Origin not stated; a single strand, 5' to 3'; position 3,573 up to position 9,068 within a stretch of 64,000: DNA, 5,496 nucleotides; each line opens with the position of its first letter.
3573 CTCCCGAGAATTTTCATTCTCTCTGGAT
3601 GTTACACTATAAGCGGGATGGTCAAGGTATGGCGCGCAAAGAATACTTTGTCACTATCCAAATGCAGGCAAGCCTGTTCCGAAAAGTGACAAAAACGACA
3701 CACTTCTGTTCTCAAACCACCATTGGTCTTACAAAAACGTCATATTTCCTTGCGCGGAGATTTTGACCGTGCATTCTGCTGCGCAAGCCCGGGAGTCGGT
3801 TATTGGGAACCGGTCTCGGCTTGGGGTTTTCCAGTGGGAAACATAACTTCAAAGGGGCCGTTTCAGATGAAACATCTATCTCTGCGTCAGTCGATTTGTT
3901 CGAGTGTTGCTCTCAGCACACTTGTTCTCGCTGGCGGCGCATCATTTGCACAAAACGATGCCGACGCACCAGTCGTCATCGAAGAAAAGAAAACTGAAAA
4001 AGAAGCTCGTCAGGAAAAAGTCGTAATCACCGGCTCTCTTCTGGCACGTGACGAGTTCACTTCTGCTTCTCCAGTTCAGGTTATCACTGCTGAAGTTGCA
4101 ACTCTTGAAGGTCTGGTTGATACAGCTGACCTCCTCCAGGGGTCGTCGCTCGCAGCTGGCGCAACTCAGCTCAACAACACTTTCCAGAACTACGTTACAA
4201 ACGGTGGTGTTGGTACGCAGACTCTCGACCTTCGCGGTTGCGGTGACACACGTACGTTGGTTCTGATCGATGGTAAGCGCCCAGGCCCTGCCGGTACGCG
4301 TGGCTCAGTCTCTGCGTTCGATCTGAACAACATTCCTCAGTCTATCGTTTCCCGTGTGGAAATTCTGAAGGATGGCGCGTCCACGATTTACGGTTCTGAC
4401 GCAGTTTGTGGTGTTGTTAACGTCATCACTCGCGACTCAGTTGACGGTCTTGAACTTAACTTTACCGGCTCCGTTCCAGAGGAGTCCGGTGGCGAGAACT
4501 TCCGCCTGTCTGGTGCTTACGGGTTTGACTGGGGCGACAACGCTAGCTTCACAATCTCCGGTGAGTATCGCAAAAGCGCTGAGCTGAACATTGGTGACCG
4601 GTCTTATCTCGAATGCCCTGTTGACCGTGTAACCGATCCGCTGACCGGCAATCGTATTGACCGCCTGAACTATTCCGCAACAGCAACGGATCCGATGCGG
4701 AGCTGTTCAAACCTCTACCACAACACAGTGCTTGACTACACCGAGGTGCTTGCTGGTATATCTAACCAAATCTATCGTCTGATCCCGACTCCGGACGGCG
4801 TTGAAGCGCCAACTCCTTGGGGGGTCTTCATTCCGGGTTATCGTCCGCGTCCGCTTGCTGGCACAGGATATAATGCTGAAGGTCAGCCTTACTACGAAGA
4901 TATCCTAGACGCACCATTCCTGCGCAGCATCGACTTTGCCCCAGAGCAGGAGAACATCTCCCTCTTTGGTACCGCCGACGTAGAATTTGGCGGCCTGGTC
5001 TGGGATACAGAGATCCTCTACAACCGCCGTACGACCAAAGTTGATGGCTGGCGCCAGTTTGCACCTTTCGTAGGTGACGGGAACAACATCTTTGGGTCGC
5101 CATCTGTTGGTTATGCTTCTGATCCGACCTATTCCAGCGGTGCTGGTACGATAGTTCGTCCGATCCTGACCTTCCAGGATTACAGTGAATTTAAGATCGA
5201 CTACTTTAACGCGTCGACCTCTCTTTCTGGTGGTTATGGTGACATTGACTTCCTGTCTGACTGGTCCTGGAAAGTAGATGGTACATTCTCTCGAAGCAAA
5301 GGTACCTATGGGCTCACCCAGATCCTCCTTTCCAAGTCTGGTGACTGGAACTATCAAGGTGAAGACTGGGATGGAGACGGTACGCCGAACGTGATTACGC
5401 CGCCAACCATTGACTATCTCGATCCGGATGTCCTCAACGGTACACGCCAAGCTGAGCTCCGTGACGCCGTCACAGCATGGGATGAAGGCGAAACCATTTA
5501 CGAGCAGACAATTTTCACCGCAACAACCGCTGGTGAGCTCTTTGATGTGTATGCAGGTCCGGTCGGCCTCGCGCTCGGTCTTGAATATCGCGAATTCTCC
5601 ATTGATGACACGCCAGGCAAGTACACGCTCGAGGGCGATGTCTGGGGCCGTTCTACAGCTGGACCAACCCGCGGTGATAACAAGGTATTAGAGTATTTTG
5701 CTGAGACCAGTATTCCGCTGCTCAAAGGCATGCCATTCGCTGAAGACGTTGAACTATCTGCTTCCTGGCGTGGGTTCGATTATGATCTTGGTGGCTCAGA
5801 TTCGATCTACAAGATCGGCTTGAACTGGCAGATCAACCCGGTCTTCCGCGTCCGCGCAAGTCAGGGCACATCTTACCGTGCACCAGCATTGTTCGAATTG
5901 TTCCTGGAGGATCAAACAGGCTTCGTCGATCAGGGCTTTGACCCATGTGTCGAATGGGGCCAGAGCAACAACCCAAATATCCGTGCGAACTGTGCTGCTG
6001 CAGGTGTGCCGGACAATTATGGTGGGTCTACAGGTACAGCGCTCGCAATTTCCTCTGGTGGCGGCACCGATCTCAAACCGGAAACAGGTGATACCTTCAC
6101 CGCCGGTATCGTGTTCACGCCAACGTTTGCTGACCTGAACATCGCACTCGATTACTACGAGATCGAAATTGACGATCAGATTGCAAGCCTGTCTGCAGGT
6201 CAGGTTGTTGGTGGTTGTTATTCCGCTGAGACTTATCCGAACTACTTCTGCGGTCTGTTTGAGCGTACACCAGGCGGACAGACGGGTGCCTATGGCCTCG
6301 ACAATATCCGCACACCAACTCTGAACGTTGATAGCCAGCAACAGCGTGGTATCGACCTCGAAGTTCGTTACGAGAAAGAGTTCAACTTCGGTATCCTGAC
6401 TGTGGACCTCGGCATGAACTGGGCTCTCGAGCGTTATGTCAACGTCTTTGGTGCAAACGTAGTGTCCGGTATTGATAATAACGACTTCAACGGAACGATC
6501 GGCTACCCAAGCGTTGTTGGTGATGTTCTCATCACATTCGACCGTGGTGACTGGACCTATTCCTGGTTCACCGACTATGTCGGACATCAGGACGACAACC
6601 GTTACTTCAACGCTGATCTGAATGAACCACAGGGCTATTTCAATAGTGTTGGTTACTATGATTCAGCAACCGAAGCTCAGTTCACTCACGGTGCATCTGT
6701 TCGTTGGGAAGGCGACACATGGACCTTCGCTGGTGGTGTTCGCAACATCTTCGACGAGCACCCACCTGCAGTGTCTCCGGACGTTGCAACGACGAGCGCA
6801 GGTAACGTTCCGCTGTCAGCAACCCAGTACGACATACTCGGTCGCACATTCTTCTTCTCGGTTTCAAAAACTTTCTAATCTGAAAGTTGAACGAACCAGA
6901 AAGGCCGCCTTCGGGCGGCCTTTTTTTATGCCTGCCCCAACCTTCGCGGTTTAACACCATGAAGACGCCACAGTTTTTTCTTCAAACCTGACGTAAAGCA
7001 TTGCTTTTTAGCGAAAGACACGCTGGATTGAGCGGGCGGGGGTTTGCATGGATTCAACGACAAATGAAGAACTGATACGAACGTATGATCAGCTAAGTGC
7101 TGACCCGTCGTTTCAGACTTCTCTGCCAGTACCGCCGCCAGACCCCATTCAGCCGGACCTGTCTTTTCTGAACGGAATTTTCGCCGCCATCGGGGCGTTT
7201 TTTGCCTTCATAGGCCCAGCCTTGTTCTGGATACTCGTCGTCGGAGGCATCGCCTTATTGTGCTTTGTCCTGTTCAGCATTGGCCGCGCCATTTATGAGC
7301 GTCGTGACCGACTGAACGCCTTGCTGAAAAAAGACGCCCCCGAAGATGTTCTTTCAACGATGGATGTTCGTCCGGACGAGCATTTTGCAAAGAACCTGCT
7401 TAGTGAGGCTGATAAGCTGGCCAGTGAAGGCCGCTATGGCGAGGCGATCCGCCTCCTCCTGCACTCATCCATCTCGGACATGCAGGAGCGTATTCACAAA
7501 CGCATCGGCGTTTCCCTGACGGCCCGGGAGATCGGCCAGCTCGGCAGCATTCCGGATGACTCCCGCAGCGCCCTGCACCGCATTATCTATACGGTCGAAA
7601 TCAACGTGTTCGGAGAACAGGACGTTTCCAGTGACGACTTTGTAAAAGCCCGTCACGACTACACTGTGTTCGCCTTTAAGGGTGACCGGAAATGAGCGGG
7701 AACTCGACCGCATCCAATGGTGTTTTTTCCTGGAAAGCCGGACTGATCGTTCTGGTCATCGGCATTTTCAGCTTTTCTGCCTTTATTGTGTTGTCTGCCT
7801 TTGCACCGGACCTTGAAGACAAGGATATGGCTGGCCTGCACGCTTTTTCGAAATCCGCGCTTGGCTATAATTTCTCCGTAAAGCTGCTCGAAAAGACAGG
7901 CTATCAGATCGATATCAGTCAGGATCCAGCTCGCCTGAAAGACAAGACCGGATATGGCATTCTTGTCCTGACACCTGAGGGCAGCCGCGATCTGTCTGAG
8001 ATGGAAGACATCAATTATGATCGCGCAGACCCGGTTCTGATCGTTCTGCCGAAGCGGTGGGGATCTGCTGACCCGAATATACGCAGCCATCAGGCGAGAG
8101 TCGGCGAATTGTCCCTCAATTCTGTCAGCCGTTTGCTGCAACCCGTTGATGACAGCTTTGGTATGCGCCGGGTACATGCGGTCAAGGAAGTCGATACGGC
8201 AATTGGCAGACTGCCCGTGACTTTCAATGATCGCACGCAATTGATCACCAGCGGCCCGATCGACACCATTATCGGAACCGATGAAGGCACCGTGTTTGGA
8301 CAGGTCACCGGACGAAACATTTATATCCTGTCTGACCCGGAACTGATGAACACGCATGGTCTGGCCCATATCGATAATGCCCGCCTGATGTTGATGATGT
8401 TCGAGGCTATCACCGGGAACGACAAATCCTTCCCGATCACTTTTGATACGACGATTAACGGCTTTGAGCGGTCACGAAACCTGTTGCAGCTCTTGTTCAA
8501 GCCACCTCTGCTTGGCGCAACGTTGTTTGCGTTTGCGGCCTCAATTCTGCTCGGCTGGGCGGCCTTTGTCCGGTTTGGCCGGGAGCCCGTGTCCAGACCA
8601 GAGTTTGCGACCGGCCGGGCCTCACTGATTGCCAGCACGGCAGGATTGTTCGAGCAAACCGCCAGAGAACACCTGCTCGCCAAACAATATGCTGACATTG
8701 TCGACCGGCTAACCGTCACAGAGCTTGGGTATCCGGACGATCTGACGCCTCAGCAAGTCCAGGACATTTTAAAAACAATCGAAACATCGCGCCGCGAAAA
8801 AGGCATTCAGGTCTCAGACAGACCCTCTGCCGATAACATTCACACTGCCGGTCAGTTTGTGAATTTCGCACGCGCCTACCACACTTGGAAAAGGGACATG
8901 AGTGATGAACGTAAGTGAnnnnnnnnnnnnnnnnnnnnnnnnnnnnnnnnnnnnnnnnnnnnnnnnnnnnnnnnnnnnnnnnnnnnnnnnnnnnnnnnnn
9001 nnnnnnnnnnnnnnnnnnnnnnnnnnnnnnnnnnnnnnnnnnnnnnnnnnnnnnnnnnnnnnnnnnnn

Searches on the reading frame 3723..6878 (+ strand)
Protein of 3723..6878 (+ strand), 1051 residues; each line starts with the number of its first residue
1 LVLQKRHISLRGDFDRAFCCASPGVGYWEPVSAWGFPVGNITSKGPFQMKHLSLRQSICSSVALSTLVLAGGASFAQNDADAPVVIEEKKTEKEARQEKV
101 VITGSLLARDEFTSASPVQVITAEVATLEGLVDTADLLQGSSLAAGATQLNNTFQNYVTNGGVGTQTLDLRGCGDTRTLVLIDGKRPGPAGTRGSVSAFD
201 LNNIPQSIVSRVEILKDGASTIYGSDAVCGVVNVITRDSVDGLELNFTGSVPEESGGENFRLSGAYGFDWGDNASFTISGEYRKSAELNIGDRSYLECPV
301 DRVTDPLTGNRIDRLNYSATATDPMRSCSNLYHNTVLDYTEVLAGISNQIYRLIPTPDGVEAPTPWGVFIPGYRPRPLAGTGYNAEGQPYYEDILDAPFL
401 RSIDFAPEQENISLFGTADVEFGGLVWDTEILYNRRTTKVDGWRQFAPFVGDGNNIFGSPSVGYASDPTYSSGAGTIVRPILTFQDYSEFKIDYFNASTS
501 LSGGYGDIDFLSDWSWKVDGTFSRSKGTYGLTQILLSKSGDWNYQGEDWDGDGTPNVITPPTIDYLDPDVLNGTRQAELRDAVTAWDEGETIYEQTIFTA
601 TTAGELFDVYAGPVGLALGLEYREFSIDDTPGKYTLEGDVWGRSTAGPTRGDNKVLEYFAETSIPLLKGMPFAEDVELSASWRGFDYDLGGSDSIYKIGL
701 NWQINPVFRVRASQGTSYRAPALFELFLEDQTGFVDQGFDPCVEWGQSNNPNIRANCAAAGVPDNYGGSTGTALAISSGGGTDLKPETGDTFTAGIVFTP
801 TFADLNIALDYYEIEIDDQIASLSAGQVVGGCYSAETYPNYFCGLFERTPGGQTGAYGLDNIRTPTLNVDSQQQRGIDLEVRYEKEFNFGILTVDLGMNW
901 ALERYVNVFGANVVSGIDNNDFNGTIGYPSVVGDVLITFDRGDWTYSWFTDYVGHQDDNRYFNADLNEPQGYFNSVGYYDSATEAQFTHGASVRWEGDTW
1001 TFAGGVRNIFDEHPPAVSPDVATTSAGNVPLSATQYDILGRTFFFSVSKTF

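Call 12: search_protein_families(library=pfam, proteins=[window:3723-6878:+])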
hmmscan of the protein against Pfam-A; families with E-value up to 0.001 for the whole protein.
window:3723-6878:+ (1051 aa): 2 families
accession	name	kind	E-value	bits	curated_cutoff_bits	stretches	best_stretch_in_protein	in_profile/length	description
PF00593.30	TonB_dep_Rec_b-barrel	-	1.8e-22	81.3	27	1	467-1009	24-436/436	TonB dependent receptor-like, beta-barrel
PF07715.20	Plug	-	6.1e-15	56.1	23.9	1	113-231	4-107/107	TonB-dependent Receptor Plug Domain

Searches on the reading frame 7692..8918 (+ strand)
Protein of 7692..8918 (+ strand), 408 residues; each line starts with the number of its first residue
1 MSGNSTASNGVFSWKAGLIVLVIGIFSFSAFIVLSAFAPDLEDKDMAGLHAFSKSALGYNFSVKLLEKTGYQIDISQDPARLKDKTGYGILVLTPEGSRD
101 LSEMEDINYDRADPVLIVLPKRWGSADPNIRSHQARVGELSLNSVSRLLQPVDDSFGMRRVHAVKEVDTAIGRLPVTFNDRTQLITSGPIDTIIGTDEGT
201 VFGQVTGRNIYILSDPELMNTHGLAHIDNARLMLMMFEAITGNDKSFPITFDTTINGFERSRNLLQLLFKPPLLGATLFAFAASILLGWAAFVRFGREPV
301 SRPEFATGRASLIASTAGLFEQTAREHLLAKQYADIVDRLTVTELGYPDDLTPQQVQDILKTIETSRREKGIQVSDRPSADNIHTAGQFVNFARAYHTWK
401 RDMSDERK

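Call 12: search_protein_families(library=pfam, proteins=[window:7692-8918:+])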
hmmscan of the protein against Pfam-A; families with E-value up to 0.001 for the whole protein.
window:7692-8918:+ (408 aa): 1 family
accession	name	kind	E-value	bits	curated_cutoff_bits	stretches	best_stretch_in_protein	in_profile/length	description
PF14258.12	DUF4350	-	0.00018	22.3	30.4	1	52-234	2-178/181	Domain of unknown function (DUF4350)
